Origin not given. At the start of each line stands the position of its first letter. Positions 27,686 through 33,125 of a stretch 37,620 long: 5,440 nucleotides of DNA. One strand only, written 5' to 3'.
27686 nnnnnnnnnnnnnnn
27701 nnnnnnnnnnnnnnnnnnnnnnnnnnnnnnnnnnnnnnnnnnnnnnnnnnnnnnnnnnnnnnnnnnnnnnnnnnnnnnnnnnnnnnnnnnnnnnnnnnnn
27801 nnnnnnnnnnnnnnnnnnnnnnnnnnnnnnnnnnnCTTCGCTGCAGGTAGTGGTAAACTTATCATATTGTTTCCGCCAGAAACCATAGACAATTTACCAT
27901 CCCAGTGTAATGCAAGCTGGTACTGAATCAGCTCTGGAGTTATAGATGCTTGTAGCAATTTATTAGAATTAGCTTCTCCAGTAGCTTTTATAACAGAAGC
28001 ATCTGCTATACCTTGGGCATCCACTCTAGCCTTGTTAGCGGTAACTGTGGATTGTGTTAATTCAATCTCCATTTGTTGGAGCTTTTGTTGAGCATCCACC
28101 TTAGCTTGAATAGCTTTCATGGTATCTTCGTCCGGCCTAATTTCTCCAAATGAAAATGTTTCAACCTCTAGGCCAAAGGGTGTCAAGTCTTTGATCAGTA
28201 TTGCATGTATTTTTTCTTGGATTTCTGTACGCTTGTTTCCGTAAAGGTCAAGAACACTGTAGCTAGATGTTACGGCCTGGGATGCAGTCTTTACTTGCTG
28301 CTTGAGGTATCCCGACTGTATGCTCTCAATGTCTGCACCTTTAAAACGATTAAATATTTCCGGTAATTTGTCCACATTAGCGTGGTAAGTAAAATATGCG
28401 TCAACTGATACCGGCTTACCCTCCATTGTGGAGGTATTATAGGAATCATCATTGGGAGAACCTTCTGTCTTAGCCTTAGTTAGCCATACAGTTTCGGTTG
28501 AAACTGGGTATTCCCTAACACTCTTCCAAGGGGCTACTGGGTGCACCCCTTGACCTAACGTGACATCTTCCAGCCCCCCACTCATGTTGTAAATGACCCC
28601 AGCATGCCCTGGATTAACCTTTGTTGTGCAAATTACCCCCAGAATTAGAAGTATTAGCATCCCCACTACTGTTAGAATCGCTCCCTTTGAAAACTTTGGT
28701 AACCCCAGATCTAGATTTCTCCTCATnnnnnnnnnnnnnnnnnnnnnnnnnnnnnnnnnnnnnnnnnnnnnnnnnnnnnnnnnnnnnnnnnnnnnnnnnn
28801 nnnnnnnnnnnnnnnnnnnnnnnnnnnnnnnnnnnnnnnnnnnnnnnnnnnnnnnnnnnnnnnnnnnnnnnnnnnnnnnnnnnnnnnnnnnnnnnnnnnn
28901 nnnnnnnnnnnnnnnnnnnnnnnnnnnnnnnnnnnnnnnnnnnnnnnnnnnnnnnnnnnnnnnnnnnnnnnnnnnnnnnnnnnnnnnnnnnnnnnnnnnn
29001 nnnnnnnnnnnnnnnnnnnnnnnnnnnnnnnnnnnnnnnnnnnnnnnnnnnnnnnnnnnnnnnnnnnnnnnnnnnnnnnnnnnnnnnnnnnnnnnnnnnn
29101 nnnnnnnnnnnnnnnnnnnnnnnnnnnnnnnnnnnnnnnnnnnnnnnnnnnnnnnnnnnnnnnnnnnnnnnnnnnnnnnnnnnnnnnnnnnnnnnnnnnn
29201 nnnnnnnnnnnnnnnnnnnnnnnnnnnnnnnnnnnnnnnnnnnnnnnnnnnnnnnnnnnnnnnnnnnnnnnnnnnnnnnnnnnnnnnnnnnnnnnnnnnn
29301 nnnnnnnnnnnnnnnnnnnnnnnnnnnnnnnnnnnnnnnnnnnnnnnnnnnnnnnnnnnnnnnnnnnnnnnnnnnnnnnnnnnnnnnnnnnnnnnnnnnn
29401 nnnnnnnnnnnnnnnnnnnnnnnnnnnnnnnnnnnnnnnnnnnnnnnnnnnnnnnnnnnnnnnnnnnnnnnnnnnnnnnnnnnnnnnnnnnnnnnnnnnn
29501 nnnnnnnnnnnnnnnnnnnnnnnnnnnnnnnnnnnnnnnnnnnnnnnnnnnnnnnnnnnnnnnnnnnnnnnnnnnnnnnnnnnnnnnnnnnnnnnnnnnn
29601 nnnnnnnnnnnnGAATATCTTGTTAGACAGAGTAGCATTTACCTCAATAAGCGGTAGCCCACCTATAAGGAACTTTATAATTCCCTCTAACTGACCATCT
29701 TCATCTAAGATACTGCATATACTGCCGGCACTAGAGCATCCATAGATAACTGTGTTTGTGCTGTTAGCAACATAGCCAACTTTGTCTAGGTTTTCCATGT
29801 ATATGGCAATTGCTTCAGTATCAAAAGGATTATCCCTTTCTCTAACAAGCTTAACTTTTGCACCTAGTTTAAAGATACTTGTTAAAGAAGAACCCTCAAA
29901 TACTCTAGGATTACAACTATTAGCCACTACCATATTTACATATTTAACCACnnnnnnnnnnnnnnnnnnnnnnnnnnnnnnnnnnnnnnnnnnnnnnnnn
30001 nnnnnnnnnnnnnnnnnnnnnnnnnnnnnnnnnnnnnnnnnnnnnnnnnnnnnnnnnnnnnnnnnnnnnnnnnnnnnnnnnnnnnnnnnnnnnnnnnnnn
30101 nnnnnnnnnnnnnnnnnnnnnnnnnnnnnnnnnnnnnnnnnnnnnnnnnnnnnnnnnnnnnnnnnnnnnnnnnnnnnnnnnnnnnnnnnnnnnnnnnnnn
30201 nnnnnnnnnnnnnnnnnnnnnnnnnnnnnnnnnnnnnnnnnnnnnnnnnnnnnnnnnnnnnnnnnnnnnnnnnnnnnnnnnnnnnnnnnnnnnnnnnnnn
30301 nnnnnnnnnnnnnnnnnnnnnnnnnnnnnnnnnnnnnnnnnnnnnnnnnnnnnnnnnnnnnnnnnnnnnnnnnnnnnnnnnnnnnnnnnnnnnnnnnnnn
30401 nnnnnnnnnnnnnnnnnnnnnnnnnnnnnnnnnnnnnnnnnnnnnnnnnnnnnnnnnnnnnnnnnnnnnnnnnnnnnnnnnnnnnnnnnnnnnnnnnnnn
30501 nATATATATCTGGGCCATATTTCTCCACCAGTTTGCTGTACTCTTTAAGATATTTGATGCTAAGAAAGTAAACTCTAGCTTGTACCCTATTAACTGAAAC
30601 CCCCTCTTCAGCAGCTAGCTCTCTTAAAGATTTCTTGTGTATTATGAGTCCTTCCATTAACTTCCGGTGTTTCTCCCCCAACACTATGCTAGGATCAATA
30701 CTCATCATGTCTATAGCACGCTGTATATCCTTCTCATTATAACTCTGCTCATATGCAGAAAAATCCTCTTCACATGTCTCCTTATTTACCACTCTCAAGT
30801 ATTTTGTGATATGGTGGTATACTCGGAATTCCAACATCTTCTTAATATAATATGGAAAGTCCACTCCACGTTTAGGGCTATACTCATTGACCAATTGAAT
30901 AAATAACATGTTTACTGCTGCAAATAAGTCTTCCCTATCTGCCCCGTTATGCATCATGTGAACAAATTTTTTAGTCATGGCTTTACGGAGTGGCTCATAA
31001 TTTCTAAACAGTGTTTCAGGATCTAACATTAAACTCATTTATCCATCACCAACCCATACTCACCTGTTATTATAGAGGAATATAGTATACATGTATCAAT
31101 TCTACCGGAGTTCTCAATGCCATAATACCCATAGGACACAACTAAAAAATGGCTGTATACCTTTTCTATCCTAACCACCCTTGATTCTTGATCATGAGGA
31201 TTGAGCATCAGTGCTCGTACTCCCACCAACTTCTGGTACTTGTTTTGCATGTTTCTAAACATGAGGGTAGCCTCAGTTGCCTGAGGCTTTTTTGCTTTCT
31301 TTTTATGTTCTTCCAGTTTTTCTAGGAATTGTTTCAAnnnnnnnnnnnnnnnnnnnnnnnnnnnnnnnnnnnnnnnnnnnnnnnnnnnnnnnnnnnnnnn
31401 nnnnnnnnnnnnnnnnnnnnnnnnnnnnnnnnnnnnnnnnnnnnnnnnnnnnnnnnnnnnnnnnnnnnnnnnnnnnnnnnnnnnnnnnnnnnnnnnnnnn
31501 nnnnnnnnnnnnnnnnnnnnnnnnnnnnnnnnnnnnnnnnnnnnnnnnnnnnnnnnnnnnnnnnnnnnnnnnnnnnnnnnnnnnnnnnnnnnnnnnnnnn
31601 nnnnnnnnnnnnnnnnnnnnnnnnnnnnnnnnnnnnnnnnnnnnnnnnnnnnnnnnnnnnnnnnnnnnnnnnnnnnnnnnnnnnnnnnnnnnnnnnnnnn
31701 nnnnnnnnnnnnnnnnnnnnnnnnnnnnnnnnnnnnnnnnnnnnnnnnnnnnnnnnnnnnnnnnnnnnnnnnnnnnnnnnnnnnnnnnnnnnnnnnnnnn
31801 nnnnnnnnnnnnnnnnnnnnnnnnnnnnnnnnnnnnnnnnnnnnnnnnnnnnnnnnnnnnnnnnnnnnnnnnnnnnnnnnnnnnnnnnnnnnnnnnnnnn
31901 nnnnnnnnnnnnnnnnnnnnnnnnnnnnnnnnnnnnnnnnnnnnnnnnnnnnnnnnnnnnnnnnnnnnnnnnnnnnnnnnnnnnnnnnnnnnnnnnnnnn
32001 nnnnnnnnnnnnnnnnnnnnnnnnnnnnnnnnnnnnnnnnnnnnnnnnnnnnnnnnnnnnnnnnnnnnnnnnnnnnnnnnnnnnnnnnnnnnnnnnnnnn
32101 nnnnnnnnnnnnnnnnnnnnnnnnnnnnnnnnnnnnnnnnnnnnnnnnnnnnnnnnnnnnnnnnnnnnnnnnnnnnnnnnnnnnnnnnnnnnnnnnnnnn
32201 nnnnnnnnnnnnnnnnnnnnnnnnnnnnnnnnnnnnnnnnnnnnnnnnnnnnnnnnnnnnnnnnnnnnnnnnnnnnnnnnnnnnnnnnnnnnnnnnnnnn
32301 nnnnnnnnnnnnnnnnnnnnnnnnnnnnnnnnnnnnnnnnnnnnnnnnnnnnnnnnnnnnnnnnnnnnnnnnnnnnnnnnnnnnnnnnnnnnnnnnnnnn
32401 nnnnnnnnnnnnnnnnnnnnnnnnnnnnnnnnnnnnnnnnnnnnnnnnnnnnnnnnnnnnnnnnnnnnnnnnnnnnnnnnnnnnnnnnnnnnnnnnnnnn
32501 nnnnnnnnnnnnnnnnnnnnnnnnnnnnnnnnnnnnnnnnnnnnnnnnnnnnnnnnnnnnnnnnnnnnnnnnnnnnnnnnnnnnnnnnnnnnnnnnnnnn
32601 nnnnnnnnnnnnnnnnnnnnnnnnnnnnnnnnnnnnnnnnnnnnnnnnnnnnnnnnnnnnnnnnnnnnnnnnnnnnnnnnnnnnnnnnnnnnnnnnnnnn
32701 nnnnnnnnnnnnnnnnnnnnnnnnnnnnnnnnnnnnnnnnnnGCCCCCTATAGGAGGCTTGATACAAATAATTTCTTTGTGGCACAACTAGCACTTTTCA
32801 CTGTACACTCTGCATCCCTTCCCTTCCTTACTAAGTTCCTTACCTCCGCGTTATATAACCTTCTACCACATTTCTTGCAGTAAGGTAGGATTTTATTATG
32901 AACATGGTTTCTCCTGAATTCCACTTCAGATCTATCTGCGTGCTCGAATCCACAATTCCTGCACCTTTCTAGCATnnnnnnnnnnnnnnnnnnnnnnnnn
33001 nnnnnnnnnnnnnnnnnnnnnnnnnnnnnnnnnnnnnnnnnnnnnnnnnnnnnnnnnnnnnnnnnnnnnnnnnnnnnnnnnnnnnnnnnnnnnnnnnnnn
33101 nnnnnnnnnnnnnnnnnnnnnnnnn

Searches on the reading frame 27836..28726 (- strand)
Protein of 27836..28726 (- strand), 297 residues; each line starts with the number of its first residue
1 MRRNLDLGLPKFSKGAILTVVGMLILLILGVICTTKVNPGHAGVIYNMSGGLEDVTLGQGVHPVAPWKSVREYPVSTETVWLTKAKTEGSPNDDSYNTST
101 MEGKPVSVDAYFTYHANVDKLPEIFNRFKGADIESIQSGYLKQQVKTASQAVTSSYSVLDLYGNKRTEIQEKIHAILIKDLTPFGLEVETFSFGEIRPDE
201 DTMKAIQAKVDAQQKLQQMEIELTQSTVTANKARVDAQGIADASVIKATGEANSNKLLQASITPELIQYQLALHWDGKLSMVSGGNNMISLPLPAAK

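Call 16: search_protein_families(library=pfam, proteins=[window:27836-28726:-], max_evalue=0.01)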
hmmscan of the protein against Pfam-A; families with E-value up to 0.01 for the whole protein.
window:27836-28726:- (297 aa): 1 family
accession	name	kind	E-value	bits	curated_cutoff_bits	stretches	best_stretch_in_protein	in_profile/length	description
PF01145.31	Band_7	-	4.7e-29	102.1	23.6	1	36-222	2-171/176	SPFH domain / Band 7 family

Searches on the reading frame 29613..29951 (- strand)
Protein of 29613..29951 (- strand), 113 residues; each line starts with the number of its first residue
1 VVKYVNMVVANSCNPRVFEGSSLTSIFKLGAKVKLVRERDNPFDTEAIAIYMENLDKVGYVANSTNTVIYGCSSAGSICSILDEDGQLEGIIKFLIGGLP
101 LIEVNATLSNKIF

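Call 16: search_protein_families(library=pfam, proteins=[window:29613-29951:-], max_evalue=0.01)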
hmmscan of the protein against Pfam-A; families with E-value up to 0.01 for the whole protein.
window:29613-29951:- (113 aa): 1 family
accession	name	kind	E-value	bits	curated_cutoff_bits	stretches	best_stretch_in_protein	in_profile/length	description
PF08797.16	HIRAN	-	1.5e-07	31.6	24.7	1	24-71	17-64/96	HIRAN domain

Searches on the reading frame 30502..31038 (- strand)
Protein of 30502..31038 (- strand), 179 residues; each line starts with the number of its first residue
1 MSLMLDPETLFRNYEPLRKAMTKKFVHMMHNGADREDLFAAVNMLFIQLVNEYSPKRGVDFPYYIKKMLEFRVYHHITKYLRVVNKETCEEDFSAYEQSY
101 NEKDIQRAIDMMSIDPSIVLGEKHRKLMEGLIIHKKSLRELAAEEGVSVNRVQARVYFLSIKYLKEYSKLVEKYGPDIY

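Call 4: search_protein_families(library=pfam, proteins=[window:30502-31038:-], max_evalue=1)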
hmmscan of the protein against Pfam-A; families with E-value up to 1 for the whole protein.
window:30502-31038:- (179 aa): 4 families
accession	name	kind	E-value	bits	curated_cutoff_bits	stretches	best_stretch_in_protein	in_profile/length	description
PF04542.20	Sigma70_r2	-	5.1e-07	29.8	24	1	10-79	1-67/71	Sigma-70 region 2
PF03278.18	IpaB_EvcA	-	0.13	12.4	29.9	1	97-168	38-113/156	IpaB/EvcA family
PF12298.14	Bot1p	-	0.14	12.7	23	1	116-159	13-57/172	Eukaryotic mitochondrial regulator protein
PF14791.11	DNA_pol_B_thumb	-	0.19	12.1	25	0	133-151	10-28/63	DNA polymerase beta thumb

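Call 8: search_protein_families(library=phrogs, proteins=[window:30502-31038:-], max_evalue=0.01)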
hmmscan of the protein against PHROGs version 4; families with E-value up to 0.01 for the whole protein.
window:30502-31038:- (179 aa): 4 families
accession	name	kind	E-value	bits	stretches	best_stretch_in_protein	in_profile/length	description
phrog_1025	-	transcription regulation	3.9e-30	106.3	1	5-172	30-210/214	RNA polymerase sigma factor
phrog_1740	-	transcription regulation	2e-05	24.3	1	19-167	67-216/567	RNA polymerase sigma factor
phrog_351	-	transcription regulation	2.6e-05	24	1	8-85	506-583/928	RNA polymerase sigma factor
phrog_11138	-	unknown function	0.00038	21.8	1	94-168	65-140/142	-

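Call 27: search_dna_similar(query=window:30502-31038:-, collection=phages, mode=protein, max_rows=40, rows=spread)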
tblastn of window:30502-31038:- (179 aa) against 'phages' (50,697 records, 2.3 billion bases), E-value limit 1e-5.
Records with a match: 173; places in all: 173; records where one place covers at least 80% of the query: 35.
Best place of each record, by identity: <60% 173.
By first word of the organism name: Bacillus 99; Staphylococcus 54; Lactobacillus 17; Lysinibacillus 2; Exiguobacterium 1.
By host as written in the record: - 18; Bacillus thuringiensis subsp. kurstaki 13; Bacillus thuringiensis kurstaki 10; Lactobacillus plantarum 9; Staphylococcus xylosus M1997-2/10 8; Bacillus subtilis BEST7003 7; Bacillus subtilis 7; Bacillus thuringiensis subspecies kurstaki 7; and 50 more.
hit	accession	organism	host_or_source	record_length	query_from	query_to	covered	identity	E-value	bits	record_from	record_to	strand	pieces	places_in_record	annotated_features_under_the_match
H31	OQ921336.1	Bacillus phage SPO1L1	Bacillus subtilis BEST7003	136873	5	179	98%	52.4%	2e-52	184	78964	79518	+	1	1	hypothetical protein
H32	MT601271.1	Bacillus phage vB_BsuM-Goe10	Bacillus subtilis Delta6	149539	5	179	98%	51.9%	4e-51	181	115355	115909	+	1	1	hypothetical protein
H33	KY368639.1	Bacillus phage vB_BsuM-Goe2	Bacillus subtilis Goe2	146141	5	179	98%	51.4%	7e-51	180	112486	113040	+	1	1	RNA polymerase sigma factor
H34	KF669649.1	Bacillus phage CampHawk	Bacillus subtilis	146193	5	179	98%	51.4%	9e-51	179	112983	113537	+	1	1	RNA polymerase sigma factor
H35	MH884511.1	Exiguobacterium phage vB_EalM-132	Exiguobacterium alkaliphilum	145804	5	179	98%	51.1%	3e-45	164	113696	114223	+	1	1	RNA polymerase sigma factor, sigma-70 family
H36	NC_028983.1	Bacillus phage Shanette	Bacillus cereus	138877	5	179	98%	48.6%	6e-50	177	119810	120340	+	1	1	RNA polymerase sigma factor | primase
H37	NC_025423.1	Bacillus phage CP-51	Bacillus cereus HER1399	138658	5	179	98%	47.5%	4e-49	175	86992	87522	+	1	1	RNA polymerase sigma factor | primase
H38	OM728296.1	Bacillus phage vB_BsuM-Goe26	Bacillus subtilis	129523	1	159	89%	36.1%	3e-27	112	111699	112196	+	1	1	hypothetical protein (x2)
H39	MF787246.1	Lactobacillus phage LpeD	Lactobacillus pentosus KLDS1.0413; ...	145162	7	79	41%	42.5%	8e-11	65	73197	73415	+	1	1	none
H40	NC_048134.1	Lactobacillus phage Lpa804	Lactobacillus plantarum PA106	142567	1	79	44%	38.0%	1e-9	62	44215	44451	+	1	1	RNA polymerase sigma factor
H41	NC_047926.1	Lactobacillus phage Semele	Lactobacillus plantarum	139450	1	79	44%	38.0%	1e-9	62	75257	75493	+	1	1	RNA polymerase sigma factor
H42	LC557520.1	Staphylococcus phage vB_SsapH-Golestan101-M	Staphylococcus saprophyticus 101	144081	6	73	38%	42.6%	5e-7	54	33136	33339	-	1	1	sigma factor protein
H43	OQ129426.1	Staphylococcus phage vB_SauM_JDF86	Staphylococcus aureus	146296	6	73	38%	42.6%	8e-7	54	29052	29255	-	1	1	sigma factor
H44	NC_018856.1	Bacillus phage Bastille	Bacillus cereus HER1399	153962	3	73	40%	39.4%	6e-7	54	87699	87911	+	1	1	RNA polymerase sigma factor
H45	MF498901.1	Bacillus phage Anthony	Bacillus thuringiensis subsp. kurstaki ...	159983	3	73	40%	39.4%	6e-7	54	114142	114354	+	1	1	RNA polymerase sigma factor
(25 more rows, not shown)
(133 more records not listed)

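Call 29: get_annotated_region(hit=H34, flank=14000)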
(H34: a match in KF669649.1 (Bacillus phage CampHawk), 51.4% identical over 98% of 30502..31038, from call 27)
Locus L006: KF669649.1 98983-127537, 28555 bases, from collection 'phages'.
description: Bacillus phage CampHawk, complete genome.
organism: Bacillus phage CampHawk (NCBI taxid 1406783)
taxonomy: Viruses; Duplodnaviria; Heunggongvirae; Uroviricota; Caudoviricetes; Herelleviridae; Spounavirinae; Okubovirus; Okubovirus camphawk
host: Bacillus subtilis; source: -; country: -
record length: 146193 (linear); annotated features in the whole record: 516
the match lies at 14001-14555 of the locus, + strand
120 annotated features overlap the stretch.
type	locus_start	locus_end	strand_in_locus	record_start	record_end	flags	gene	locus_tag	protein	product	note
regulatory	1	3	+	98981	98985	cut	-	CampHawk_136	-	ribosome_binding_site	-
CDS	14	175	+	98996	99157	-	-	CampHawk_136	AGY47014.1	hypothetical protein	-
regulatory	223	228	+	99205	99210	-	-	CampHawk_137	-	ribosome_binding_site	-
CDS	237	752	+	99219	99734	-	-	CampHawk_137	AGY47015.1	hypothetical protein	-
regulatory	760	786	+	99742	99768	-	-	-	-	terminator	-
regulatory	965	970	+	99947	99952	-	-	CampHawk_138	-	ribosome_binding_site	-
CDS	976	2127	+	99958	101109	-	-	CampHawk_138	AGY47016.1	thymidylate synthase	-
regulatory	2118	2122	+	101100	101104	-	-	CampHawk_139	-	ribosome_binding_site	-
CDS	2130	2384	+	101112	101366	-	-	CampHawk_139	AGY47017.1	hypothetical protein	-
regulatory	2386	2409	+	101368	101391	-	-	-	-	terminator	-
regulatory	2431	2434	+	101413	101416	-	-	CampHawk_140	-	ribosome_binding_site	-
CDS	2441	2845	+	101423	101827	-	-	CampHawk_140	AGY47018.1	phosphatase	-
regulatory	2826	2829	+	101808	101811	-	-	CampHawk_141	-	ribosome_binding_site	-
CDS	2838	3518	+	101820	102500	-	-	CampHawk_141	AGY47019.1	RNA binding protein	dimethylated arginine/lysine binding site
regulatory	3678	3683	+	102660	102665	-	-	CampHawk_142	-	ribosome_binding_site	-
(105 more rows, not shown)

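Call 84: search_protein_families(library=ncbifam, proteins=[window:30502-31038:-], max_evalue=0.001)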
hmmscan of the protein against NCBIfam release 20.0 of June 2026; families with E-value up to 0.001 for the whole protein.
window:30502-31038:- (179 aa): 5 families
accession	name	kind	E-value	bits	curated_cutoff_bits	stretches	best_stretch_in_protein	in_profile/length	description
TIGR02937.1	sigma70-ECF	superfamily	8.4e-12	45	42.9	1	8-159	4-157/165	sigma-70 family RNA polymerase sigma factor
NF005248.0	PRK06759.1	equivalog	3.6e-07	30.1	133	1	51-167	46-153/156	RNA polymerase factor sigma-70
NF006176.0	PRK08311.2-4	equivalog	0.0005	19.5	260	1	8-112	29-132/249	RNA polymerase sigma factor SigI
TIGR02985.1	Sig70_bacteroi1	subfamily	0.00053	20.2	126.4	1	8-157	4-152/162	RNA polymerase sigma-70 factor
TIGR02479.1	FliA_WhiG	subfamily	0.00067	19.4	189.6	0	11-68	2-59/224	FliA/WhiG family RNA polymerase sigma factor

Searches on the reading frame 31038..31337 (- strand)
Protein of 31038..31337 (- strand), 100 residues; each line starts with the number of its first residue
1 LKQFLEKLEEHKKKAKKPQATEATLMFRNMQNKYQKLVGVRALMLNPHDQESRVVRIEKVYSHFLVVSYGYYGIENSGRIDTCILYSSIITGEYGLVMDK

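Call 16: search_protein_families(library=pfam, proteins=[window:31038-31337:-], max_evalue=0.01)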
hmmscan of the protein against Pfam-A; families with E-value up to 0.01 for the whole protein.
window:31038-31337:- (100 aa): 1 family
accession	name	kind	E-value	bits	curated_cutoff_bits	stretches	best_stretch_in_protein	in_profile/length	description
PF25742.1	Phage_Gene33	-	8e-22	77.8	27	1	1-93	1-95/100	Phage Gene 33 protein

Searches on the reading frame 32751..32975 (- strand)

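Call 16: search_protein_families(library=pfam, proteins=[window:32751-32975:-], max_evalue=0.01)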
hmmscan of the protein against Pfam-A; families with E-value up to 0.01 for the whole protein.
window:32751-32975:- (75 aa): 1 family
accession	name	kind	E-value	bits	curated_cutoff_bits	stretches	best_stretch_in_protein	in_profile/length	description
PF23783.1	Zn_ribbon_TiaS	-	0.0028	17.8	27.3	0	4-23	21-40/41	TiaS C-terminal zinc ribbon domain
